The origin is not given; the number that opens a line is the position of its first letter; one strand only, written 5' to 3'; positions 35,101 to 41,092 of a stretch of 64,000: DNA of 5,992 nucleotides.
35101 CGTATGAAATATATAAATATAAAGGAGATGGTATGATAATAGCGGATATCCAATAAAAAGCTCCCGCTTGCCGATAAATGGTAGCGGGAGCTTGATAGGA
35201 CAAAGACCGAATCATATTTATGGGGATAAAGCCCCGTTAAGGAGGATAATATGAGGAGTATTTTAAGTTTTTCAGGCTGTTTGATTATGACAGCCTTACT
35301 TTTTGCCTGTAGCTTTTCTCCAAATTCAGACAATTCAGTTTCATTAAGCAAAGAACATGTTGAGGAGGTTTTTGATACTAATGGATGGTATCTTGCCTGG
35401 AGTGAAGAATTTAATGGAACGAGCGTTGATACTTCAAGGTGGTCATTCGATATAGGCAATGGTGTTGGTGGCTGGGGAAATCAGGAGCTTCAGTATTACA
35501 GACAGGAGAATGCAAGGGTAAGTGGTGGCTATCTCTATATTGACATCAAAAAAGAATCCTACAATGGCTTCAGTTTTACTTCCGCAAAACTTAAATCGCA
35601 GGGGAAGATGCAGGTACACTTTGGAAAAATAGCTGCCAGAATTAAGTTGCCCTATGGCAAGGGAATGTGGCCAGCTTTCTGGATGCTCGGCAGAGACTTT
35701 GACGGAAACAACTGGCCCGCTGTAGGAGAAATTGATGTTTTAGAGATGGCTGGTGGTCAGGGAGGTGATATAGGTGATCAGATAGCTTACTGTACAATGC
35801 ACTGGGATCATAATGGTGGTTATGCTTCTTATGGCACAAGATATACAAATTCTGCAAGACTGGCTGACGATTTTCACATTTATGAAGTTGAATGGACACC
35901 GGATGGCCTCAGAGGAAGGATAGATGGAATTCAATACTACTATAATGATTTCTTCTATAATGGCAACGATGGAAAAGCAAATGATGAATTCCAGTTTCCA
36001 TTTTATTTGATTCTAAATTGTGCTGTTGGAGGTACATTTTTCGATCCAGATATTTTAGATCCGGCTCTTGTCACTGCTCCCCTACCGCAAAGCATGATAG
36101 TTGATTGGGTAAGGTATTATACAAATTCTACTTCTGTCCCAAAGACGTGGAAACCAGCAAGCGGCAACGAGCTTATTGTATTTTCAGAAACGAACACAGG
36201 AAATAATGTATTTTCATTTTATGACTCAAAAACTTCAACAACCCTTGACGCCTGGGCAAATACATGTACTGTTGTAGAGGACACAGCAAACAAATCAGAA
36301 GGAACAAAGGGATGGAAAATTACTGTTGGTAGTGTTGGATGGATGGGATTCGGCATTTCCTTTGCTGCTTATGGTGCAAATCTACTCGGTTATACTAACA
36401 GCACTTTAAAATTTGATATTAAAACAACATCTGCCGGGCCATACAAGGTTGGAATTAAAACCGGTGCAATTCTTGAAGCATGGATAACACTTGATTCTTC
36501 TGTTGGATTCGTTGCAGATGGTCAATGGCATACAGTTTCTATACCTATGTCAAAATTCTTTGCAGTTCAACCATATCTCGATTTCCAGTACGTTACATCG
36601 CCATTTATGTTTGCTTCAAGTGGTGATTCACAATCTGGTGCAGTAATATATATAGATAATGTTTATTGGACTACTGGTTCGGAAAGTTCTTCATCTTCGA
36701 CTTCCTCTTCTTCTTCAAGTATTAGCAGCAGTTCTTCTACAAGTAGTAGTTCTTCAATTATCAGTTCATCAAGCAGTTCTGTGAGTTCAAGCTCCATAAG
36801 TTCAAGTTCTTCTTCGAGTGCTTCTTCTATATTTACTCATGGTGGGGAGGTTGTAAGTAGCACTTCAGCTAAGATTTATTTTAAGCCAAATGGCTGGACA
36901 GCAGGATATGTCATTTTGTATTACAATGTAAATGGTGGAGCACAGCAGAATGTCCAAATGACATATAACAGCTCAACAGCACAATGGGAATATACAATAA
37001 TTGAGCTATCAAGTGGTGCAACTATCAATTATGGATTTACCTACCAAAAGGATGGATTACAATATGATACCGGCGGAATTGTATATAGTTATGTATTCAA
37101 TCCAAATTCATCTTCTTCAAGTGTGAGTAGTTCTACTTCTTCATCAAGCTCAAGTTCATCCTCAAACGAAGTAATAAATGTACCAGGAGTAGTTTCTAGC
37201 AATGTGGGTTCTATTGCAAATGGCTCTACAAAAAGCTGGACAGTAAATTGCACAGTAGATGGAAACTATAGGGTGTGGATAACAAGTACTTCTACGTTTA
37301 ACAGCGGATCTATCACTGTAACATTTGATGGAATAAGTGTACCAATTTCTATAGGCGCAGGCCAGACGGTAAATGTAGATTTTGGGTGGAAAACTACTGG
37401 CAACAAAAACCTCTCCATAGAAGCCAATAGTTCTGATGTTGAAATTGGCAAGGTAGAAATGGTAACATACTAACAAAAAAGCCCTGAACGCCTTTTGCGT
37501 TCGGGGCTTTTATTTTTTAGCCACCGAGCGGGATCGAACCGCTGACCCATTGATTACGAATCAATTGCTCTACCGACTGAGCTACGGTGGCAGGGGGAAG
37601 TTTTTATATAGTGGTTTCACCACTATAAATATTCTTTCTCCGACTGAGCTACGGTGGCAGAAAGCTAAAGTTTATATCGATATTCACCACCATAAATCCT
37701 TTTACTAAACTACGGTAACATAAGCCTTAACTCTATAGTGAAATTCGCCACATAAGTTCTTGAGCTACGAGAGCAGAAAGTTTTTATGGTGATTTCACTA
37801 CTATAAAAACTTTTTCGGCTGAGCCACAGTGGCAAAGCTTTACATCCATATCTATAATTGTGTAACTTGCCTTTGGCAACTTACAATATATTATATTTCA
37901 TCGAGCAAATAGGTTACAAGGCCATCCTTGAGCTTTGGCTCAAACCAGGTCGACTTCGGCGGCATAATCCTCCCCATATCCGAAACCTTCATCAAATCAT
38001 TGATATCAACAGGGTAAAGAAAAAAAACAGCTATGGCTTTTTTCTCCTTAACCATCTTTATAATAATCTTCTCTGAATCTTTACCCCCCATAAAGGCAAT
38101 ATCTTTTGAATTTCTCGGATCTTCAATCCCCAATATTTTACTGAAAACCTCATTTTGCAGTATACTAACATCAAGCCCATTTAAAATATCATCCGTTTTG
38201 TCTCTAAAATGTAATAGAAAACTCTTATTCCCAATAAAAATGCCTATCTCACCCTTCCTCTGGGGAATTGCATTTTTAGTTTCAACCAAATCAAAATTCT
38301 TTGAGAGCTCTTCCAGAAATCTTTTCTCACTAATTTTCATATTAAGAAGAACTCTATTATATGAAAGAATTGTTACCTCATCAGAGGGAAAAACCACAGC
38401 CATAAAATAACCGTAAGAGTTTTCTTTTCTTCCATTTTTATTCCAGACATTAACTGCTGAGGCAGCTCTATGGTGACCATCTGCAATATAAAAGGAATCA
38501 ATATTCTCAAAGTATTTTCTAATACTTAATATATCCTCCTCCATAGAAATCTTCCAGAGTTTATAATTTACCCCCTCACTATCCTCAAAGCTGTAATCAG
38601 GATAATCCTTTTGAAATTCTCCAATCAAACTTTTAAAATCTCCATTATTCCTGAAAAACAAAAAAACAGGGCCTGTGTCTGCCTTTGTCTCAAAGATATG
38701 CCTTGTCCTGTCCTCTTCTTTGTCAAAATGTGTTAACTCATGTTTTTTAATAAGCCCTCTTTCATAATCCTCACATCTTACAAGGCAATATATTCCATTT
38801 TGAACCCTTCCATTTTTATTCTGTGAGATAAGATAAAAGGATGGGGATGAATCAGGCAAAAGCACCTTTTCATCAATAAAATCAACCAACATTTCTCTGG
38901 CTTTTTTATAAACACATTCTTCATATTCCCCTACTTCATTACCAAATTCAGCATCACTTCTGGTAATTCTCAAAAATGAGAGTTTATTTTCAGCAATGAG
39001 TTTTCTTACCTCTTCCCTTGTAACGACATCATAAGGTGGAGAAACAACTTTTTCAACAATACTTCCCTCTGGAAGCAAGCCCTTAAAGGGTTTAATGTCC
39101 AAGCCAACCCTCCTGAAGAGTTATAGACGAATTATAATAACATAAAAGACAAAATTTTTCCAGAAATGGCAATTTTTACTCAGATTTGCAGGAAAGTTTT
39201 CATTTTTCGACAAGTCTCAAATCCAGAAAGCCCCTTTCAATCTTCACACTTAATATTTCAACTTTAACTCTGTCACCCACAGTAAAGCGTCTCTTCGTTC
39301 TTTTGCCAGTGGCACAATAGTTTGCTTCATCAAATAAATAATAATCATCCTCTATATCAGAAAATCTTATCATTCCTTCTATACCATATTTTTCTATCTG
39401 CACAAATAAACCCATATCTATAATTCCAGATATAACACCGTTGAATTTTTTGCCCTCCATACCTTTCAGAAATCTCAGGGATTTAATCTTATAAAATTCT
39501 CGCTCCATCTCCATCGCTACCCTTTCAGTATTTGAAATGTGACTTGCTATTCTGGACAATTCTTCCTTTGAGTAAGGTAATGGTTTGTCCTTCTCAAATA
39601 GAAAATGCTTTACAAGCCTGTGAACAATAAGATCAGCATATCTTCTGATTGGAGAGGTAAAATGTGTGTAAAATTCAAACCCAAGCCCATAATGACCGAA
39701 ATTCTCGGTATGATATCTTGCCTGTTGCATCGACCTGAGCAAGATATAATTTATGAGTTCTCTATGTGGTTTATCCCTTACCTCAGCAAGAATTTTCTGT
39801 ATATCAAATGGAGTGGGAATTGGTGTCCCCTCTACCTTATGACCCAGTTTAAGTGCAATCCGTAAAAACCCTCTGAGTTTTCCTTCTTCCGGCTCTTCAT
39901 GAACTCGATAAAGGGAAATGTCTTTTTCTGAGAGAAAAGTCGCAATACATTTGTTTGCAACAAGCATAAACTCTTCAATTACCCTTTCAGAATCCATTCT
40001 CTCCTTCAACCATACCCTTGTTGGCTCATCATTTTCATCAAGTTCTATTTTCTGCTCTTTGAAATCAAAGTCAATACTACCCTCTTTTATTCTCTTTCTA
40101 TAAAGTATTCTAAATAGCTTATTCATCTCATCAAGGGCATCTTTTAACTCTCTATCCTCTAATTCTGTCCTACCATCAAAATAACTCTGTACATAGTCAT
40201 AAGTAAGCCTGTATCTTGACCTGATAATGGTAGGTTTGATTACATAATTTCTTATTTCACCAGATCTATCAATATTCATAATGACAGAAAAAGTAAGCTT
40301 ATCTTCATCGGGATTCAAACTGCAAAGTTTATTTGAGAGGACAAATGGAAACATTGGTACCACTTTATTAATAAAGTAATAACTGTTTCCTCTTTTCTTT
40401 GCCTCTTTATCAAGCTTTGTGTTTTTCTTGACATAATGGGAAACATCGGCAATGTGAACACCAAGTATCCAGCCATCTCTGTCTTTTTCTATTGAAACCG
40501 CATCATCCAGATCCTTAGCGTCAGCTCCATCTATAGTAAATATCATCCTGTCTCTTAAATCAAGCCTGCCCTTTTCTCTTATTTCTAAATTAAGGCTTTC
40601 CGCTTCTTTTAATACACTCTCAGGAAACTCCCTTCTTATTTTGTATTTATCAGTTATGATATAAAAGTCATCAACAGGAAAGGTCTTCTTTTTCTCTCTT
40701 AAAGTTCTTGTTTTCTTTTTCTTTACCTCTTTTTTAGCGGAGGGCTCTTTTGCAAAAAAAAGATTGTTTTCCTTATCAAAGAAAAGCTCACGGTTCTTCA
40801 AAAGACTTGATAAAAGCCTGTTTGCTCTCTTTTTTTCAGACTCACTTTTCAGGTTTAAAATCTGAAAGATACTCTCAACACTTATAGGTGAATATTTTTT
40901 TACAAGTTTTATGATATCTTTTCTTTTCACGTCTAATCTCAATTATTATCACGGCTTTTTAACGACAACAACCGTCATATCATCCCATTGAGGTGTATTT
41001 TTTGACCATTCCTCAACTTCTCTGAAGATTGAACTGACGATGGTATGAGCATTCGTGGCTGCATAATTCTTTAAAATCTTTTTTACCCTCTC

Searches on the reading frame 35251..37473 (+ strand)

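Call 59: search_protein_families(library=pfam, proteins=[window:35251-37473:+], max_evalue=0.00001)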
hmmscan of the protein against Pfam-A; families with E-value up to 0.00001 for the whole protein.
window:35251-37473:+ (740 aa): 3 families
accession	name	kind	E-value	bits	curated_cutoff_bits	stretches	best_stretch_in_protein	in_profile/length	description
PF22184.2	CBM_56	-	1.2e-26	93.1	27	1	533-607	4-75/75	Carbohydrate binding module family 56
PF00722.28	Glyco_hydro_16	-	1.5e-16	60.8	22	1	85-229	11-132/175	Glycosyl hydrolases family 16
PF03935.22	SKN1_KRE6_Sbg1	-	5e-09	35.5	30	1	39-147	110-223/501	Beta-glucan synthesis-associated protein SKN1/KRE6/Sbg1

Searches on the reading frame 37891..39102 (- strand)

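Call 59: search_protein_families(library=pfam, proteins=[window:37891-39102:-], max_evalue=0.00001)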
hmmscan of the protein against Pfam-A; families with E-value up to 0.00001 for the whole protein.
window:37891-39102:- (403 aa): 1 family
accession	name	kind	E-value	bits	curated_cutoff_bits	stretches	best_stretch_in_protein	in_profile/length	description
PF06245.16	DUF1015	-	1.3e-87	294.2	25.8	1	3-313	1-325/325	Protein of unknown function (DUF1015)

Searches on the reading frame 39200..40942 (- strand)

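Call 59: search_protein_families(library=pfam, proteins=[window:39200-40942:-], max_evalue=0.00001)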
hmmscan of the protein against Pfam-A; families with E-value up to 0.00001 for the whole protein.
window:39200-40942:- (580 aa): 3 families
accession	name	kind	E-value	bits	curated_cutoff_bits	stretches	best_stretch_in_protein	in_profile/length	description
PF00773.25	RNB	-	8.5e-114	380.6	29.3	1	126-449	1-325/326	RNB domain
PF00575.29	S1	-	2.1e-10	41.3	22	1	495-571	3-67/74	S1 RNA binding domain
PF17215.9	Rrp44_S1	-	6.2e-07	29.8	23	1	503-567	6-78/89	S1 domain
